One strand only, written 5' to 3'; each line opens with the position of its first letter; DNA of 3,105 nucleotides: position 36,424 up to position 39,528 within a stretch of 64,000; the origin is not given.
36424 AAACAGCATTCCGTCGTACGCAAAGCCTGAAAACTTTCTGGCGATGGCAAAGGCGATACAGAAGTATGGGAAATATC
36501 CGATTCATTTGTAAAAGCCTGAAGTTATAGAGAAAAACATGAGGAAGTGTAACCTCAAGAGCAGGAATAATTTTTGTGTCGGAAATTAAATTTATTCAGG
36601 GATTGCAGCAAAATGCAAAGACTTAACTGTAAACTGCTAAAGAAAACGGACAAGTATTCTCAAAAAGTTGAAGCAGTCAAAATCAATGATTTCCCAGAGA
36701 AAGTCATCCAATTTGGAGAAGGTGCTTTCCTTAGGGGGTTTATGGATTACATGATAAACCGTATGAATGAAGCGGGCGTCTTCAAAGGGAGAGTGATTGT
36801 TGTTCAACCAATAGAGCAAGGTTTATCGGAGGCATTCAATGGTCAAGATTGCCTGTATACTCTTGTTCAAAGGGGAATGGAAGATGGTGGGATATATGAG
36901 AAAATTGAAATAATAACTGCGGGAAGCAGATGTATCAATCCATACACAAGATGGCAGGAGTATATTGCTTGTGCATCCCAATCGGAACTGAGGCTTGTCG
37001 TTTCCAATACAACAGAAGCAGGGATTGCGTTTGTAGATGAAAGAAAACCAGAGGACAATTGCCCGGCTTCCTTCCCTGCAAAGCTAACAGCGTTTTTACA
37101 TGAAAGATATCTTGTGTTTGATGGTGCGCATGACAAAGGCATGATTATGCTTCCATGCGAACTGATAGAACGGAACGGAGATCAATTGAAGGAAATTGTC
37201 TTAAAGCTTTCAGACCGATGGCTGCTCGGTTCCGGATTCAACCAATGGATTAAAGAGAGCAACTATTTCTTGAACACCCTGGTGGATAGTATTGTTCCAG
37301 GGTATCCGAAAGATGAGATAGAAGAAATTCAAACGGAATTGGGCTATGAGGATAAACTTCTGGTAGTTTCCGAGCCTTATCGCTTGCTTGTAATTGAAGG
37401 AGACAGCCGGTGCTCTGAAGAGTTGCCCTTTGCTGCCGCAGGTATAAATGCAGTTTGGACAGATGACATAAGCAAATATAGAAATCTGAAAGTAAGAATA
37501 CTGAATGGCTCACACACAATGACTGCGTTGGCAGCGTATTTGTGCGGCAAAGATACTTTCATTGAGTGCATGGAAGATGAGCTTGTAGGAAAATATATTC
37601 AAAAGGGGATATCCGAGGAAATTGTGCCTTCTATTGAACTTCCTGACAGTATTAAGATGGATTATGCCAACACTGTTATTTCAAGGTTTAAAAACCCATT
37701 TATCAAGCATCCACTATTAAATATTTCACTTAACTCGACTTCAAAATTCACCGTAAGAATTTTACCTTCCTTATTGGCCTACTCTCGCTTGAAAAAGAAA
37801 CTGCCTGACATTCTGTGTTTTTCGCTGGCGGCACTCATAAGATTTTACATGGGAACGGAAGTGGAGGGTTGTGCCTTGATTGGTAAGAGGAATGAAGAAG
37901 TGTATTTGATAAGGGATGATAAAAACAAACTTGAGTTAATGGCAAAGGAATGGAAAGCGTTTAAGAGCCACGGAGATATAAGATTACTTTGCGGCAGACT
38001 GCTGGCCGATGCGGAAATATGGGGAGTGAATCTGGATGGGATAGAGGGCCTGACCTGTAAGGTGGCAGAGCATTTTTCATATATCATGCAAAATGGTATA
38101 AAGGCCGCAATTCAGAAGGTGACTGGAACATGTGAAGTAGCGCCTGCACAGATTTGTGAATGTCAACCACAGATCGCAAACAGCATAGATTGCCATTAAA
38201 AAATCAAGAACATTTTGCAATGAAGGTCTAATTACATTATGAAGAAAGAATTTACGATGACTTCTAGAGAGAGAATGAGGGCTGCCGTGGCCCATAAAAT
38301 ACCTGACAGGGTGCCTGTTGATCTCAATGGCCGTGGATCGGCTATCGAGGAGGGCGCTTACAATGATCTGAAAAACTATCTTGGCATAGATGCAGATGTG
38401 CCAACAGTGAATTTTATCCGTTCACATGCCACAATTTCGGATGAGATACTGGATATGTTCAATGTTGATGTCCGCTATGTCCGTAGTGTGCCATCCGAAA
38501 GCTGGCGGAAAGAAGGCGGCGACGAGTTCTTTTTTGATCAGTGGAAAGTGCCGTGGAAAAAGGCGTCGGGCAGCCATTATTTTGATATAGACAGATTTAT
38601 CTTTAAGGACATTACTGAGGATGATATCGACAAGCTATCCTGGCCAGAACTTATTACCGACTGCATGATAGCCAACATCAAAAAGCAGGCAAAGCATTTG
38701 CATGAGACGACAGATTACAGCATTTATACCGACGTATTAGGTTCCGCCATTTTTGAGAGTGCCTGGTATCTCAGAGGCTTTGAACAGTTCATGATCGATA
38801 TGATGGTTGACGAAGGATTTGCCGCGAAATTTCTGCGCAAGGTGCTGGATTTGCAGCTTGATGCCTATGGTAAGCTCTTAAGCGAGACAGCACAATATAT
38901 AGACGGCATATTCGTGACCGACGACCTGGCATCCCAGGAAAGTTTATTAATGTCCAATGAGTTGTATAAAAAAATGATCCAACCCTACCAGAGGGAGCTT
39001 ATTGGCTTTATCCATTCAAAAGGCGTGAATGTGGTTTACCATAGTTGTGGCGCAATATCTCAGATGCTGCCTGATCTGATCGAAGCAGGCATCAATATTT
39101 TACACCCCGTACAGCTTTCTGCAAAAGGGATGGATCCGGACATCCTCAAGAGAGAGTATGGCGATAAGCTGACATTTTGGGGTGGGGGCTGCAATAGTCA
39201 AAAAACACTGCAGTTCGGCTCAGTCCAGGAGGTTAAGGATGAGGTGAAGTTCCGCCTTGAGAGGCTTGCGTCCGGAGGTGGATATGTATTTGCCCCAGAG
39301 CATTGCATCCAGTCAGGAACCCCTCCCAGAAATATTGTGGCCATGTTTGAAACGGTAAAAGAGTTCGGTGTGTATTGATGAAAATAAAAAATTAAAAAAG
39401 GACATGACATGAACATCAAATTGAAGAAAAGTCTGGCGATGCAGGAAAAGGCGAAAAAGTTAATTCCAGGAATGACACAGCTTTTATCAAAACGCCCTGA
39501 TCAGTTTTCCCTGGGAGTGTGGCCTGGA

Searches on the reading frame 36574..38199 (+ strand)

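Call 8: search_protein_families(library=pfam, proteins=[window:36574-38199:+], max_evalue=0.001)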
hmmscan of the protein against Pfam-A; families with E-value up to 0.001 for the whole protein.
window:36574-38199:+ (541 aa): 2 families
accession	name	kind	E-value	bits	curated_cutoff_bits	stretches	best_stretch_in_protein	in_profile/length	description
PF08125.19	Mannitol_dh_C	-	6.1e-29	101.3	30.7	1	298-435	1-138/190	Mannitol dehydrogenase C-terminal domain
PF01232.29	Mannitol_dh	-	6.3e-29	101.8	27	1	43-279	2-190/199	Mannitol dehydrogenase Rossmann domain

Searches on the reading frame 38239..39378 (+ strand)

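Call 8: search_protein_families(library=pfam, proteins=[window:38239-39378:+], max_evalue=0.001)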
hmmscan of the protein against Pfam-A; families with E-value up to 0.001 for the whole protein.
window:38239-39378:+ (379 aa): 1 family
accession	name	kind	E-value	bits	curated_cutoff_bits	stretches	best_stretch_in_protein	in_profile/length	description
PF01208.23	URO-D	-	2e-21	76.8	23.9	1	126-376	101-346/346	Uroporphyrinogen decarboxylase (URO-D)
